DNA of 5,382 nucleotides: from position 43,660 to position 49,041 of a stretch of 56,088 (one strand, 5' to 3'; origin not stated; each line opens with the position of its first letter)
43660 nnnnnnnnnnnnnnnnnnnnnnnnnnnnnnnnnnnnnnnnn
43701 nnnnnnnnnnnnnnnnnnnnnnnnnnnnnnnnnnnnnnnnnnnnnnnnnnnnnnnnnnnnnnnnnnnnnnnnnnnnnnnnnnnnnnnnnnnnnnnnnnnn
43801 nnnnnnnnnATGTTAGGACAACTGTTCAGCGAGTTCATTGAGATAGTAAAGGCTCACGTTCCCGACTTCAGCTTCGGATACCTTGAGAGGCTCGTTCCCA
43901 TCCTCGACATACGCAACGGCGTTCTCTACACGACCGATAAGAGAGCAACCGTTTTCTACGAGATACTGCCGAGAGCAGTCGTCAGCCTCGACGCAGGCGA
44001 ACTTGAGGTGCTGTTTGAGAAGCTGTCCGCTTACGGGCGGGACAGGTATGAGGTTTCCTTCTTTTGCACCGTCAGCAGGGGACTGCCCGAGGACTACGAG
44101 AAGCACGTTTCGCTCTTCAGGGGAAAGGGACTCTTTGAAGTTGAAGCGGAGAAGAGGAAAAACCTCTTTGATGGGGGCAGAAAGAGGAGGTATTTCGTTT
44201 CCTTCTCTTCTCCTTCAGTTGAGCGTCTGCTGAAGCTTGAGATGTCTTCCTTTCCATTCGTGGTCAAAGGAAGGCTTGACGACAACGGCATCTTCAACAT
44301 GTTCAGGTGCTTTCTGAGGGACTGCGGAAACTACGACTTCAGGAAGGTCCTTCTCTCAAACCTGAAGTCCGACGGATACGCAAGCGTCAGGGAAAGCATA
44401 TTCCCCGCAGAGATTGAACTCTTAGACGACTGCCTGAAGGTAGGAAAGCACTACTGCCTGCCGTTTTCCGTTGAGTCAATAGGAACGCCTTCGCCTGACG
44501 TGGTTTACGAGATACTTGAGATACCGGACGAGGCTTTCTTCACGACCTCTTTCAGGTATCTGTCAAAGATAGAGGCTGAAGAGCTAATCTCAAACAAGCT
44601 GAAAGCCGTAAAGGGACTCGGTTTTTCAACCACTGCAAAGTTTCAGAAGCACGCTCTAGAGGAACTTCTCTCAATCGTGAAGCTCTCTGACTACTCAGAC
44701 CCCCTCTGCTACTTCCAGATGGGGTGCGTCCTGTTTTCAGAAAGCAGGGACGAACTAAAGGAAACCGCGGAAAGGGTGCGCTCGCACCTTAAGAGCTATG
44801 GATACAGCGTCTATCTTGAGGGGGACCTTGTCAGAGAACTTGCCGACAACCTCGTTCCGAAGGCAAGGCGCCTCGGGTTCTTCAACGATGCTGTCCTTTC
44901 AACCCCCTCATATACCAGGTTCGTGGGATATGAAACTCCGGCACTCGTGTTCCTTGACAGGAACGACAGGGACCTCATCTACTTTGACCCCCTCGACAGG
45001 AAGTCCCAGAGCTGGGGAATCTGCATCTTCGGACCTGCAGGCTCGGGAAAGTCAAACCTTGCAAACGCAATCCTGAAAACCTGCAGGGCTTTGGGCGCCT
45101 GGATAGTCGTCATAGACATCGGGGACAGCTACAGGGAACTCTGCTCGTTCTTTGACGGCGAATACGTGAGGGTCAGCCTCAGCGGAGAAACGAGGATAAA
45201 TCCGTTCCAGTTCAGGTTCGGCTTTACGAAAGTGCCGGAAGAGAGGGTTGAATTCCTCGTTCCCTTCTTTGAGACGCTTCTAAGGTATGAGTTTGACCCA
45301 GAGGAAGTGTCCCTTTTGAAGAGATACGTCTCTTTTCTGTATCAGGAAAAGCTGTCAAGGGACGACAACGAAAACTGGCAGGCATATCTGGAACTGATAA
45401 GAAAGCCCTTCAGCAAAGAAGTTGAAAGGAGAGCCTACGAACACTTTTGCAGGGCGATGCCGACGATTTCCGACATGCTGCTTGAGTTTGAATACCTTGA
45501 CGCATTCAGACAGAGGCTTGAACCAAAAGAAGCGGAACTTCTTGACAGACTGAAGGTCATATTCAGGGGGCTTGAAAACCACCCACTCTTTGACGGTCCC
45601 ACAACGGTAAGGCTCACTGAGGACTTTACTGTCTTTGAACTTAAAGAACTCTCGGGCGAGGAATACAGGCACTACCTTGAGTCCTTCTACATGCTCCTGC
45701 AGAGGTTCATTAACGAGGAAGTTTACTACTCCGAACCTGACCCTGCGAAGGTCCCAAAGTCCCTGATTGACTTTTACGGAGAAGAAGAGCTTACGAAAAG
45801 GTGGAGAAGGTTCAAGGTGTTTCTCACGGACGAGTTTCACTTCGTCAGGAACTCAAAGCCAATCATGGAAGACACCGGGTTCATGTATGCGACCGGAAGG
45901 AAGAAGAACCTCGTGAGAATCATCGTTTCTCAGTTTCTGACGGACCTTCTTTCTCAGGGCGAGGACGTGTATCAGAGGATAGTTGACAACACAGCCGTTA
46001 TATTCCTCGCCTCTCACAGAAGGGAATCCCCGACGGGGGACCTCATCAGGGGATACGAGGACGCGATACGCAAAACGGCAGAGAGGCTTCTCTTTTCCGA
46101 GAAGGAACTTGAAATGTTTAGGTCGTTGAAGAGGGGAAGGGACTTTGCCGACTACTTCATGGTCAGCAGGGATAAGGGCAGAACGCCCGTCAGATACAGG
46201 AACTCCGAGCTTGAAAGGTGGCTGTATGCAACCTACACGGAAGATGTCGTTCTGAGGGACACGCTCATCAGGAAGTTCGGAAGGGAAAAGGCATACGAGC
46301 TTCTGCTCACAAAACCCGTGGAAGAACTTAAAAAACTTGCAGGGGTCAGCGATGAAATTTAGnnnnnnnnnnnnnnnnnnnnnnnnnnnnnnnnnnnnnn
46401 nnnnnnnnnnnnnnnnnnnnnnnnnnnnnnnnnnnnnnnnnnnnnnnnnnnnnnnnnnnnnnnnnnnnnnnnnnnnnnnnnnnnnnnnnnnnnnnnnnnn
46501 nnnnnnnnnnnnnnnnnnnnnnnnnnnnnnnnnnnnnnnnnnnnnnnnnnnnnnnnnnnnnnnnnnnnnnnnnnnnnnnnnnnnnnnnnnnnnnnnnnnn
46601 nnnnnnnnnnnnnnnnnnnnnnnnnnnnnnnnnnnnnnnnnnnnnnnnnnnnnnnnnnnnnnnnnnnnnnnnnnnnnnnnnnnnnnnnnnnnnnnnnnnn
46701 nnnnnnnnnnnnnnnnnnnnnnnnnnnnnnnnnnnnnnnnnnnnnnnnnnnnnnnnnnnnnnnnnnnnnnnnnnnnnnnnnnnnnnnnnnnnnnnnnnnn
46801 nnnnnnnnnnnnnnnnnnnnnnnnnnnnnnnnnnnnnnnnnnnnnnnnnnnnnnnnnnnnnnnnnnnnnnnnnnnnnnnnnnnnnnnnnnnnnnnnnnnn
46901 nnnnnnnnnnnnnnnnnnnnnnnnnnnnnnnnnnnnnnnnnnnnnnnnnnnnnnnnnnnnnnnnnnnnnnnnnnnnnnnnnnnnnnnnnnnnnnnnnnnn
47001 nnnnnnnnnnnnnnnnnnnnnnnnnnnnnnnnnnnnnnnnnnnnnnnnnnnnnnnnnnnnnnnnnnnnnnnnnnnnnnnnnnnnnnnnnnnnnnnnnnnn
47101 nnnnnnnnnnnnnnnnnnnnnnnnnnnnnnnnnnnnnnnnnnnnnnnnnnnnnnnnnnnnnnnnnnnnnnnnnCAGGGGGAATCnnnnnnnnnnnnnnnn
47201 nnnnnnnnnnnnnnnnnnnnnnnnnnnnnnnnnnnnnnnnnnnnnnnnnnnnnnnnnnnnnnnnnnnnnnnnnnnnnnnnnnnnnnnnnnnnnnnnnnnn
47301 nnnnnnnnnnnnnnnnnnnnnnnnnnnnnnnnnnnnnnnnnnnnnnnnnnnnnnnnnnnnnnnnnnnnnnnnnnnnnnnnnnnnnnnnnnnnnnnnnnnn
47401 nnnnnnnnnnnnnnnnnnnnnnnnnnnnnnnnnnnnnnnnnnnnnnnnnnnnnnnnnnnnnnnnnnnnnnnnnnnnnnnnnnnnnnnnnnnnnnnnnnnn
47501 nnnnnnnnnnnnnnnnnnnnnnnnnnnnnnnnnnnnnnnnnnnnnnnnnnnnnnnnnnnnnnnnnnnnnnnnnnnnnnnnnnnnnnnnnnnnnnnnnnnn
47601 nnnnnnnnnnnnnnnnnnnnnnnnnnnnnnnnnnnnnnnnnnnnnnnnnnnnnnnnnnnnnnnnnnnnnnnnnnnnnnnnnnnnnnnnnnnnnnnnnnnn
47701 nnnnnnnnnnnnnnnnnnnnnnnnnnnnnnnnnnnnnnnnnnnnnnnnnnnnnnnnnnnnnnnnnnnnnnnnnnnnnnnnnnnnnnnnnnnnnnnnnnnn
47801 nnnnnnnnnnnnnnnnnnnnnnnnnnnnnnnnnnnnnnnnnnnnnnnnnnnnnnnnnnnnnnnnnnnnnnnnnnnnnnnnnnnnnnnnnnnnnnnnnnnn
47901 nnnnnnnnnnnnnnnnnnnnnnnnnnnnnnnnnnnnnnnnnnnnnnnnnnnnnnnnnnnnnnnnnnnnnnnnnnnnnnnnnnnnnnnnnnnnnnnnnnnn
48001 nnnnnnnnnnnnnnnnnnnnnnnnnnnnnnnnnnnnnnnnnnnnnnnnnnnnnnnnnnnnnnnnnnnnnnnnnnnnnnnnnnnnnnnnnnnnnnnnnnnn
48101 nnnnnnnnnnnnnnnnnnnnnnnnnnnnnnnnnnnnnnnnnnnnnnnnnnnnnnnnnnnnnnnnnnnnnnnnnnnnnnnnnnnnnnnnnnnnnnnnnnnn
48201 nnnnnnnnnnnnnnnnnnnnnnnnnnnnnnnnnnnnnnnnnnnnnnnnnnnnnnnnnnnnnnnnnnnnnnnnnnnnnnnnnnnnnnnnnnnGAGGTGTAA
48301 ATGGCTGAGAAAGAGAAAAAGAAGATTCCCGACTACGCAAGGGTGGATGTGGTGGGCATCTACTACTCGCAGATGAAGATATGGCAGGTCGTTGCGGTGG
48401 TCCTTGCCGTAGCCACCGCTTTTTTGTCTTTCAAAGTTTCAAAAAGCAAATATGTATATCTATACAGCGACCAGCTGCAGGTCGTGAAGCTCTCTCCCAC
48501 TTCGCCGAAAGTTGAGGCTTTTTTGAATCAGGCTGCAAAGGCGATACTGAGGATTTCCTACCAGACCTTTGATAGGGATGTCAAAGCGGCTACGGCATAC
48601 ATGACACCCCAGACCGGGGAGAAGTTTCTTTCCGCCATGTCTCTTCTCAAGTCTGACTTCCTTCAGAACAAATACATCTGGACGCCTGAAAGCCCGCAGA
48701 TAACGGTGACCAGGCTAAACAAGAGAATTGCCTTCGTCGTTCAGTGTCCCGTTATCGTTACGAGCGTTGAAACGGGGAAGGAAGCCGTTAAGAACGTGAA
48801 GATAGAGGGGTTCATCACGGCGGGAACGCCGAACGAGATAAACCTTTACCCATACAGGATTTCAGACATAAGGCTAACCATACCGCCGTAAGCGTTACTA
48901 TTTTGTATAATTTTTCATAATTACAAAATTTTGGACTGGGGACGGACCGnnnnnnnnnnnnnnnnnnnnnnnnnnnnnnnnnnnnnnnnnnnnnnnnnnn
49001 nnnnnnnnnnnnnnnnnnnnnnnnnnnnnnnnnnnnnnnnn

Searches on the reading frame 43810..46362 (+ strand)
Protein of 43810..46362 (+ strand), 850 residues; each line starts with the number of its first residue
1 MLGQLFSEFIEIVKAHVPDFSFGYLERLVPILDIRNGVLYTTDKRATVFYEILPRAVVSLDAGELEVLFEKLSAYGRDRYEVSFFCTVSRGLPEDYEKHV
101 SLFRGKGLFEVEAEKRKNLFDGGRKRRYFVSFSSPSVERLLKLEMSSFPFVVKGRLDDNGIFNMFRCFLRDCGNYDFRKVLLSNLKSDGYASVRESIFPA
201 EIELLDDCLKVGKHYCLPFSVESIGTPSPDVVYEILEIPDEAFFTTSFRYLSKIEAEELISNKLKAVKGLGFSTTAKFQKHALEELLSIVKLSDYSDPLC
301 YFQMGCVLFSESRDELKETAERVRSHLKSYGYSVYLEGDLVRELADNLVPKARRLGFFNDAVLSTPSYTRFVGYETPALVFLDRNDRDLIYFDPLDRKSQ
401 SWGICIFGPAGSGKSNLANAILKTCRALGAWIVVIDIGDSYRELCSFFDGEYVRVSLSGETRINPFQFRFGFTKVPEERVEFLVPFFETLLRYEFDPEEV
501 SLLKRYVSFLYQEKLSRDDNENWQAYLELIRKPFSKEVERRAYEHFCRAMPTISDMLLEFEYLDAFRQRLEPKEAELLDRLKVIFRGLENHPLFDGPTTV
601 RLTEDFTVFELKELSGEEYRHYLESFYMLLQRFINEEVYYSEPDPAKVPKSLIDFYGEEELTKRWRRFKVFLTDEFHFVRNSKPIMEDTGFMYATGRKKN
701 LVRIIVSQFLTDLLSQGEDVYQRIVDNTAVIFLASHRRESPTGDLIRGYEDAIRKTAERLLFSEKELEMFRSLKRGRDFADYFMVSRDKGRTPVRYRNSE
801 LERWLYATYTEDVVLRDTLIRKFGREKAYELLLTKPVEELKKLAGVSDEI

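Call 14: search_protein_families(library=pfam, proteins=[window:43810-46362:+], max_evalue=0.01)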
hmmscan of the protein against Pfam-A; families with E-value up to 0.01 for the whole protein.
window:43810-46362:+ (850 aa): 3 families
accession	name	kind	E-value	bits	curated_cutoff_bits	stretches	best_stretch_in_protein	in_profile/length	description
PF19044.6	P-loop_TraG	-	3.2e-16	59.4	25.8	1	403-541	31-172/413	TraG P-loop domain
PF01935.23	DUF87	-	1e-05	26.2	23.2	1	404-470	26-94/220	Helicase HerA, central domain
PF10412.15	TrwB_AAD_bind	-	0.0029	17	20.5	1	394-441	8-55/387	Type IV secretion-system coupling protein DNA-binding domain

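Call 83: search_dna_similar(query=window:43810-46362:+, collection=plasmids, mode=protein, max_rows=15, max_evalue=0.00001)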
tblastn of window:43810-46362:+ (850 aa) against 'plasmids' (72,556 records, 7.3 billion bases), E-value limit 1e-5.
Records with a match: 364; places in all: 367; records where one place covers at least 80% of the query: 0.
Best place of each record, by identity: <60% 364.
By first word of the organism name: Providencia 59; Citrobacter 57; Proteus 29; Pseudomonas 28; Xanthomonas 22; Klebsiella 20; Escherichia 13; Novosphingobium 11; Moellerella 10; Lactiplantibacillus 6; and 72 more.
By predicted mobility (MOB-suite, as given by PLSDB): conjugative 207; mobilizable 93; non-mobilizable 64.
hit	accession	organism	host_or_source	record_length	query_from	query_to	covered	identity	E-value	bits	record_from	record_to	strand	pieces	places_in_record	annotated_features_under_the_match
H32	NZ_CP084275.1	Caballeronia grimmiae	Leptoglossus zonatus,Cell culture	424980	193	772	68%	21.0%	6e-10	71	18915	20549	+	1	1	traC: type IV secretion system protein TraC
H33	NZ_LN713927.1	Pseudomonas fluorescens SBW25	-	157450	198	786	69%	20.6%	7e-12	77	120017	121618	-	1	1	traC: type IV secretion system protein TraC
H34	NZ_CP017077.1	Novosphingobium resinovorum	single cell,soil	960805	361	846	57%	24.3%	6e-12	77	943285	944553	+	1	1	TraC family protein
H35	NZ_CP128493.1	Novosphingobium resinovorum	pure cell culture,soil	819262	361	846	57%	24.3%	7e-12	77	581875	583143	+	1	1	TraC family protein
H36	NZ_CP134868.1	Dyella sp. BiH032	Soil,soil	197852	284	812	62%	21.8%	1e-11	77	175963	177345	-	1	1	traC: type IV secretion system protein TraC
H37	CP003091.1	Burkholderia sp. YI23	-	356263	237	772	63%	21.4%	2e-9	70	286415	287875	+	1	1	sex pilus assembly protein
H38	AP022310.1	Burkholderia sp. SFA1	-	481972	237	772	63%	21.4%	2e-9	70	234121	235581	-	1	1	traC: conjugal transfer protein TraC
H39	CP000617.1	Burkholderia vietnamiensis G4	-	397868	237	772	63%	21.4%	2e-9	69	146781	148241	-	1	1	sex pilus assembly protein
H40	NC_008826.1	Methylibium petroleiphilum PM1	-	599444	188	733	64%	20.8%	2e-7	63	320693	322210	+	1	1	traC: type IV secretion system protein TraC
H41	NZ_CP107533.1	Methylobacterium sp. FF17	-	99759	390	835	52%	24.6%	6e-8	64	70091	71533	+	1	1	hypothetical protein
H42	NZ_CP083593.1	Macrococcus armenti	whole genome sequence,nasal cavities of ...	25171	249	776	62%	20.6%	6e-7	61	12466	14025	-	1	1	DUF87 domain-containing protein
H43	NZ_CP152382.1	Marinobacter sp. SBY-1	mixed culture,aerobic biological filter ...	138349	200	740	64%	19.8%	8e-7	61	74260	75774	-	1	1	traC: type IV secretion system protein TraC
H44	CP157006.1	Methylomonas sp. AM2-LC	-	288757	270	733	55%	22.6%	2e-11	76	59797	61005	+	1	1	record has no annotation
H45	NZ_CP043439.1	Cupriavidus campinensis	cell culture,soil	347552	237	733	58%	20.9%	1e-7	64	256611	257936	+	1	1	none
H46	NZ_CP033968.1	Cupriavidus pauculus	Homo sapiens,clinical isolate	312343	237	733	58%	20.9%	3e-8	66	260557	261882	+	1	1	traC: type IV secretion system protein TraC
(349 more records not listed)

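Call 85: search_protein_families(library=ncbifam, proteins=[window:43810-46362:+], max_evalue=0.01)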
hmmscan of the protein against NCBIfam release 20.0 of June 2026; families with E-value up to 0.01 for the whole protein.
window:43810-46362:+ (850 aa): 10 families
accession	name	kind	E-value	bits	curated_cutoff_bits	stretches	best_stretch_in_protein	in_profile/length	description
TIGR02746.1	TraC-F-type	equivalog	1.9e-27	95.5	567.05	2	366-514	396-546/800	type IV secretion system protein TraC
TIGR00929.1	VirB4_CagE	subfamily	4.8e-26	91.2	643.1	2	404-736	440-702/792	VirB4 family type IV secretion/conjugal transfer ATPase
NF045975.1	VirB4_plasma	equivalog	1.1e-23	82.9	590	1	384-728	496-824/894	Mbov_0397 family ICE element conjugal transfer ATPase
NF045971.1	conju_CD1110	equivalog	7.6e-16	57.5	325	1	405-517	419-537/752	VirB4-like conjugal transfer ATPase, CD1110 family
NF010278.0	PRK13721.1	subfamily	1.3e-07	29.9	1177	1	397-466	475-541/874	type IV secretion system protein TraC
TIGR03744.1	traC_PFL_4706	equivalog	1.5e-05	23.1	520.6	1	355-449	427-523/892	conjugative transfer ATPase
TIGR03783.1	Bac_Flav_CT_G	subfamily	2e-05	22.7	261.55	1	406-448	443-485/829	TraG family conjugative transposon ATPase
NF004041.0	PRK05541.1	subfamily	0.00066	19.8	127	0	398-445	4-50/176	adenylyl-sulfate kinase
NF053655.1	CedD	equivalog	0.0017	17.1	600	1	404-448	224-268/527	DNA-translocating ATPase CedD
NF010404.0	PRK13830.1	subfamily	0.0018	16.1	810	0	405-457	460-513/818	conjugal transfer protein TrbE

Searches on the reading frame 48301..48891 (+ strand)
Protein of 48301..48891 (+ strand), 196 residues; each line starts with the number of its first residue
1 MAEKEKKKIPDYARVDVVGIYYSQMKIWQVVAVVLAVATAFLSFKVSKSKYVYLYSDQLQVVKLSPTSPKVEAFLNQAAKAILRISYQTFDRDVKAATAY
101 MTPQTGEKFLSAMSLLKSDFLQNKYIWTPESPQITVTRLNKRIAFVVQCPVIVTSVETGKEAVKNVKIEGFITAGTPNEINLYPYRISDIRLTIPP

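Call 85: search_protein_families(library=ncbifam, proteins=[window:48301-48891:+], max_evalue=0.01)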
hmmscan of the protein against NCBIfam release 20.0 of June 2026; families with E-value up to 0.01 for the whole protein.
window:48301-48891:+ (196 aa): 1 family
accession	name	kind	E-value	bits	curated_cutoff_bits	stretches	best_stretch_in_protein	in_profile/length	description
NF038072.1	IcmL_DotI_only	equivalog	1.2e-05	24.8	175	1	27-166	21-175/200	type IVB secretion system apparatus protein IcmL/DotI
